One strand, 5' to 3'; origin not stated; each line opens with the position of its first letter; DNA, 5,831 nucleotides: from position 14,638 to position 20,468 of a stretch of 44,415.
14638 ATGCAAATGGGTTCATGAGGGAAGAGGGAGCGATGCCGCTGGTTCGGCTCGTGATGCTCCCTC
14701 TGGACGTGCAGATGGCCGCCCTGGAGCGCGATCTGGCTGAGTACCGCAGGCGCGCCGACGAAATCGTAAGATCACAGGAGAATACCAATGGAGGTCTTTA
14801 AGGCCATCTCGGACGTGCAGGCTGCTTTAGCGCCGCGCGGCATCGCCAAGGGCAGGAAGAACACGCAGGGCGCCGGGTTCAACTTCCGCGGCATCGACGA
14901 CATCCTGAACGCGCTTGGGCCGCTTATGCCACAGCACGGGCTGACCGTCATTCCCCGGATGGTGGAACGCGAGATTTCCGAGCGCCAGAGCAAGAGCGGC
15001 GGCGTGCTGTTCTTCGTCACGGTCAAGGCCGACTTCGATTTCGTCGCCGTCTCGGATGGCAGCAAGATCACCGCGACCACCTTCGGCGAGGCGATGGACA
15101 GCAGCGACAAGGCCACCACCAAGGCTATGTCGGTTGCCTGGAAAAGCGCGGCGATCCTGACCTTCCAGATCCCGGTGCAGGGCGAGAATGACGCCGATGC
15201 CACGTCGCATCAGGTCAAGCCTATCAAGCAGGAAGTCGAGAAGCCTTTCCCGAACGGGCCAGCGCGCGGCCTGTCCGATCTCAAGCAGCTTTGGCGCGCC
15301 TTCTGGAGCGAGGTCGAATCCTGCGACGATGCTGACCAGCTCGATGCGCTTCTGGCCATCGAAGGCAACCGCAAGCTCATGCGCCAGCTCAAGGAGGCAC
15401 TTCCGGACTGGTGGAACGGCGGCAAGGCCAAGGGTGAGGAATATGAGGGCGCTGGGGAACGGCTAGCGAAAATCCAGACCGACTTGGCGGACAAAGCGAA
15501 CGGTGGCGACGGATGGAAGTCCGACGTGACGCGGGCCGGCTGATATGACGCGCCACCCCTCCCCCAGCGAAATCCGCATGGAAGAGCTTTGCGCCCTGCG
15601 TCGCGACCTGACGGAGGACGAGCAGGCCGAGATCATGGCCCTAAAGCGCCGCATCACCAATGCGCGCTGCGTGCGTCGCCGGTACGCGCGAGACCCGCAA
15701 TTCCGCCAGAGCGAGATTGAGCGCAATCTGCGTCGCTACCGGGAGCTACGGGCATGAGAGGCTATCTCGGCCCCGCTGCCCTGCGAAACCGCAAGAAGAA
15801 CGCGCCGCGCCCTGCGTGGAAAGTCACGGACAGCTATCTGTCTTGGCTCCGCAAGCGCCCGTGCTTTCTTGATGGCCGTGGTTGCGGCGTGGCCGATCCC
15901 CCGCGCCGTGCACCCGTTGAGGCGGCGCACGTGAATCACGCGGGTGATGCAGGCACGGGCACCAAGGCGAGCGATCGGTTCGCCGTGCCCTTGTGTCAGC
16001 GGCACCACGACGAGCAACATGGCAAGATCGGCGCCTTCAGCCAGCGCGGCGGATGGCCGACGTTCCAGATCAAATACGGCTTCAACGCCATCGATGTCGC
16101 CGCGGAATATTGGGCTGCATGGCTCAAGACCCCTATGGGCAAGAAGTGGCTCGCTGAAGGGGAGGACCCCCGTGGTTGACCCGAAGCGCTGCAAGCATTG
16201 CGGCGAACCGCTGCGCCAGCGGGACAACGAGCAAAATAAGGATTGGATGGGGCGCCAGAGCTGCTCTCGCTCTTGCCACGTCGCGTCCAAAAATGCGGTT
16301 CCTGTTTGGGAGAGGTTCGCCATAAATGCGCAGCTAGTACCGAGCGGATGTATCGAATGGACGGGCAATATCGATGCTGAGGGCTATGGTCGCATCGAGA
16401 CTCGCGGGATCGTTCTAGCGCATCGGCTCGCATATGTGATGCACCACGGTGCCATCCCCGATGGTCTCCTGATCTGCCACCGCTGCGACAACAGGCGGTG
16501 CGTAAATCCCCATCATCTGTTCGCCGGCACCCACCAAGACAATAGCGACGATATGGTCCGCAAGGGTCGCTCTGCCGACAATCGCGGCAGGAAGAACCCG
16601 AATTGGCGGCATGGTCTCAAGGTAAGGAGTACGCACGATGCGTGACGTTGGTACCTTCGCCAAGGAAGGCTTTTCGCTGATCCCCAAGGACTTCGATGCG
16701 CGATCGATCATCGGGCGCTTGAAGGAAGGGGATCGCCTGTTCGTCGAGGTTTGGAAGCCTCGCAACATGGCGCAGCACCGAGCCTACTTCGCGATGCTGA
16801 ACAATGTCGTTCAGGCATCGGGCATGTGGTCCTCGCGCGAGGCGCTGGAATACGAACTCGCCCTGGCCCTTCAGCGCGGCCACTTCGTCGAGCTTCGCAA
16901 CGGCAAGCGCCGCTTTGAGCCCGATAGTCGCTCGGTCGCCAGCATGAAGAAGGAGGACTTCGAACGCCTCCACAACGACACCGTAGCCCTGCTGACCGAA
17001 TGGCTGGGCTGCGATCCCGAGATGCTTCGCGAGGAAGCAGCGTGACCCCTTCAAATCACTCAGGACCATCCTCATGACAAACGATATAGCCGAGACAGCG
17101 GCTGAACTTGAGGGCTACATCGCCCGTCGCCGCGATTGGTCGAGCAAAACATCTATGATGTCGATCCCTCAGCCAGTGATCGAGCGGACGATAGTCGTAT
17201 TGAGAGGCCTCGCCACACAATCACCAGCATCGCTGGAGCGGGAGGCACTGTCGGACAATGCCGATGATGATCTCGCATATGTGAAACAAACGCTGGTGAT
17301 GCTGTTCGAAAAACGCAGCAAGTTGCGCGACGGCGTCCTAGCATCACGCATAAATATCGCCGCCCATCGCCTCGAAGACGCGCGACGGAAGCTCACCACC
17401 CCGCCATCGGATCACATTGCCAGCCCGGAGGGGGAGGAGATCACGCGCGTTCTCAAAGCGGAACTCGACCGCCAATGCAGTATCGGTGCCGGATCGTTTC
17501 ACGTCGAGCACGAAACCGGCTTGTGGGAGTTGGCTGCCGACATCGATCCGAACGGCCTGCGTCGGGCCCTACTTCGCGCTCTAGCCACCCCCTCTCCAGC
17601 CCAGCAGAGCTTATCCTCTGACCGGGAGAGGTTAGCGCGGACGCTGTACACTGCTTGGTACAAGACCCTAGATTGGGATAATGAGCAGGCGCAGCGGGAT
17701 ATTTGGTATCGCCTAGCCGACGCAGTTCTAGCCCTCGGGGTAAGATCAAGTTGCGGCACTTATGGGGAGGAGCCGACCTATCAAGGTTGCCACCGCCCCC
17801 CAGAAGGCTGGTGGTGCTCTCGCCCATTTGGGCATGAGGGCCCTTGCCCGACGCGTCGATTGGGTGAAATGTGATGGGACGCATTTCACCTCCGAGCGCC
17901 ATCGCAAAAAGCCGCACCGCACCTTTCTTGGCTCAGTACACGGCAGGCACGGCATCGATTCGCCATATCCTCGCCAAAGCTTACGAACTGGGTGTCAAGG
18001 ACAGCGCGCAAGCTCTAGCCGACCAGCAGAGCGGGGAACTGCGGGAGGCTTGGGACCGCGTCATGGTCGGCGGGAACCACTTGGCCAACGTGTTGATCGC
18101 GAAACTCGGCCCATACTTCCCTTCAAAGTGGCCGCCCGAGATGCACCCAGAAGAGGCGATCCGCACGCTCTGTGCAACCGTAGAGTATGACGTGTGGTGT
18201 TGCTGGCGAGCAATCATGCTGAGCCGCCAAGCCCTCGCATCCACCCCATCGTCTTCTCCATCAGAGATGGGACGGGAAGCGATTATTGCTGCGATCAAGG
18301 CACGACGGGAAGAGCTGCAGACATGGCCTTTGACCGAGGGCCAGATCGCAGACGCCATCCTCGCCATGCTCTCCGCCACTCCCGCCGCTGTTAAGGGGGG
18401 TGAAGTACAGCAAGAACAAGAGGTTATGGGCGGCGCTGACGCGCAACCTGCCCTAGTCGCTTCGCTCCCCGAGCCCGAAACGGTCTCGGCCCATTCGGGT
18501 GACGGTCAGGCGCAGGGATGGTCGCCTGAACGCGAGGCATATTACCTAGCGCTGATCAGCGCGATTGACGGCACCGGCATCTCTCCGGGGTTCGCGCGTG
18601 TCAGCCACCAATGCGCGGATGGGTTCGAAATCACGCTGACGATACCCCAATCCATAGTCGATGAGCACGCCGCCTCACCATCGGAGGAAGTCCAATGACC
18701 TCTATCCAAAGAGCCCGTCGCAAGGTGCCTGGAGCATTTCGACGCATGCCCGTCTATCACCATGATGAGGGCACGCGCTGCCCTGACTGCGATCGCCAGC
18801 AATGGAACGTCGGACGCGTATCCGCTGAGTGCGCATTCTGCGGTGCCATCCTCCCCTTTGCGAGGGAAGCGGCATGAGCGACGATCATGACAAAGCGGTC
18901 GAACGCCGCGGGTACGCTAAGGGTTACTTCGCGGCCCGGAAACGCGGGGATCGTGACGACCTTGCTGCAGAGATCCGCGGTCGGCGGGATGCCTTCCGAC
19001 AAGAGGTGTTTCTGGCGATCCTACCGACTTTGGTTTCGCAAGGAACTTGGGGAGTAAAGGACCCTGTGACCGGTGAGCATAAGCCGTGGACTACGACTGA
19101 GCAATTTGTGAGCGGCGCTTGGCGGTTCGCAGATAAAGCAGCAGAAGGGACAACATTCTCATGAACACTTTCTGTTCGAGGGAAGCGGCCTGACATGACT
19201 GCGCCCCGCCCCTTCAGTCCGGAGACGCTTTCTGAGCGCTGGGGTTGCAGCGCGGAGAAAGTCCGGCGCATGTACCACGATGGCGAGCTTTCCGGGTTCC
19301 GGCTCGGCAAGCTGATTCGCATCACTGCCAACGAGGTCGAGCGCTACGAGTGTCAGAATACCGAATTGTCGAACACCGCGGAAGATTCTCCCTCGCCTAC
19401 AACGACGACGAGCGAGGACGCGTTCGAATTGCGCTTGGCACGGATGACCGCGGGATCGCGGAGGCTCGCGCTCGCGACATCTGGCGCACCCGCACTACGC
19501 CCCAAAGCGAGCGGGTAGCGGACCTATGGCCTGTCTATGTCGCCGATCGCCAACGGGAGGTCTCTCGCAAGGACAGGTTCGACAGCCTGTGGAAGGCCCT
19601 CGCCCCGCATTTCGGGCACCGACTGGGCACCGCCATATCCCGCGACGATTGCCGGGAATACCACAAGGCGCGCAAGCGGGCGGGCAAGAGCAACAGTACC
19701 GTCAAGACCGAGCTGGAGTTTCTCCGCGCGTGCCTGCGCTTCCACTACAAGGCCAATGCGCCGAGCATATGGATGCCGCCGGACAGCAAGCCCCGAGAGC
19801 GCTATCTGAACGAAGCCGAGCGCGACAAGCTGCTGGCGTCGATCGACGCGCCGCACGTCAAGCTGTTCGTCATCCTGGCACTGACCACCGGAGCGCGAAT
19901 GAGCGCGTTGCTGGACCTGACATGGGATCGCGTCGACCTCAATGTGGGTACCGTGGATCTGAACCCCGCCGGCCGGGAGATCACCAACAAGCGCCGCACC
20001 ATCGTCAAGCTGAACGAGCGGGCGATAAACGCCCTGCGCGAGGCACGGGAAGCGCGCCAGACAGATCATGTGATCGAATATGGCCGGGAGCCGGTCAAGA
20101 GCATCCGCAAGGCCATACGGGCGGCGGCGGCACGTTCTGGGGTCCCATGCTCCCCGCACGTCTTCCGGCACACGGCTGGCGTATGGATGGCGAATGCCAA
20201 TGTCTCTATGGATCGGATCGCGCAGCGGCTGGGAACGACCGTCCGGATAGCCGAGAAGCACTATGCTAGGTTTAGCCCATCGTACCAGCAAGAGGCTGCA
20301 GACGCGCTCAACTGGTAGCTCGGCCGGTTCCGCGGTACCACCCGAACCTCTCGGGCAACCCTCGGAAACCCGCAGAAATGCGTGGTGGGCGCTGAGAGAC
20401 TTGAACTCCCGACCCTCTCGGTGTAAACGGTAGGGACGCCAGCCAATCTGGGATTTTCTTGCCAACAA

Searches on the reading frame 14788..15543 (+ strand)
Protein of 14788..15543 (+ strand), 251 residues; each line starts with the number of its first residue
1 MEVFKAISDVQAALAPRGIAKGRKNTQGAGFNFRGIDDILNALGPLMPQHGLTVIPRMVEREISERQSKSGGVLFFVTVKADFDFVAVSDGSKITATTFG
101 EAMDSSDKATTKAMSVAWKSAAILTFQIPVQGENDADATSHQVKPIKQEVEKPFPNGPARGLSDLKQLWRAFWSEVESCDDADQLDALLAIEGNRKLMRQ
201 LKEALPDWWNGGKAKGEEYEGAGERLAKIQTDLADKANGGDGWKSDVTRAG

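Call 101: search_protein_families(library=pfam, proteins=[window:14788-15543:+], max_evalue=0.001)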
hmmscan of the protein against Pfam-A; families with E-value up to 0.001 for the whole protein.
window:14788-15543:+ (251 aa): 1 family
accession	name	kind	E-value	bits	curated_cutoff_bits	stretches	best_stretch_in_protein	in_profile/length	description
PF04404.17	ERF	-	1.9e-13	51.1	25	1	5-148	3-136/153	ERF superfamily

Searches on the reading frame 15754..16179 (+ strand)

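Call 101: search_protein_families(library=pfam, proteins=[window:15754-16179:+], max_evalue=0.001)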
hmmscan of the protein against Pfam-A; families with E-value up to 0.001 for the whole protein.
window:15754-16179:+ (141 aa): 1 family
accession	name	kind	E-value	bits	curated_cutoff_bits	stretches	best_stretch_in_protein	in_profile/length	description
PF06147.18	DUF968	-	3e-11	44.1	27.8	1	20-116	84-167/171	Protein of unknown function (DUF968)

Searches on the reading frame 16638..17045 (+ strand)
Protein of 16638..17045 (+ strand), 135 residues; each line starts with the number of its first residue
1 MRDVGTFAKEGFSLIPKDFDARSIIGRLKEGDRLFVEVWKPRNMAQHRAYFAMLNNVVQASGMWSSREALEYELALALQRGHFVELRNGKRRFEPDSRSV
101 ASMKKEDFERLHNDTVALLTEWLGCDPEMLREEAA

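Call 101: search_protein_families(library=pfam, proteins=[window:16638-17045:+], max_evalue=0.001)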
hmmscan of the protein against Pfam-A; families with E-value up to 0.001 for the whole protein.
window:16638-17045:+ (135 aa): 1 family
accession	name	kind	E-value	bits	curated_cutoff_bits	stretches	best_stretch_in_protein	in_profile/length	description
PF07105.16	DUF1367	-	1.3e-07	32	25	0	14-55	14-55/198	Protein of unknown function (DUF1367)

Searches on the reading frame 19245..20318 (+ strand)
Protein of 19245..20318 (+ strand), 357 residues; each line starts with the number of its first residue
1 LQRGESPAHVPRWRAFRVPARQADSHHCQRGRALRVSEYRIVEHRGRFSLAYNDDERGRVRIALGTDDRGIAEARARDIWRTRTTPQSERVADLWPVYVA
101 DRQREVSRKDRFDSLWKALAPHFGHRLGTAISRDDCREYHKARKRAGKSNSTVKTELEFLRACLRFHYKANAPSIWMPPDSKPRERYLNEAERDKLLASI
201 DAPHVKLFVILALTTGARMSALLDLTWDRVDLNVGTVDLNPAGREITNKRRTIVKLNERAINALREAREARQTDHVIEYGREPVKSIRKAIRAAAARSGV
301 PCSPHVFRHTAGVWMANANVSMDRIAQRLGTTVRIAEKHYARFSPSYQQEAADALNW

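Call 18: search_protein_families(library=phrogs, proteins=[window:19245-20318:+], max_evalue=0.001)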
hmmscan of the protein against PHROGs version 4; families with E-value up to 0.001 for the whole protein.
window:19245-20318:+ (357 aa): 4 families
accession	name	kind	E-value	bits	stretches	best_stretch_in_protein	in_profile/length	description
phrog_1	-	integration and excision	1.6e-46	160.8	1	47-356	123-448/611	integrase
phrog_216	-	integration and excision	3.1e-25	89.9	1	170-357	36-238/301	integrase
phrog_37709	-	unknown function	1.5e-06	29.2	1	149-242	17-114/116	-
phrog_7685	-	integration and excision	0.00085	19.9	0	263-356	140-236/240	integrase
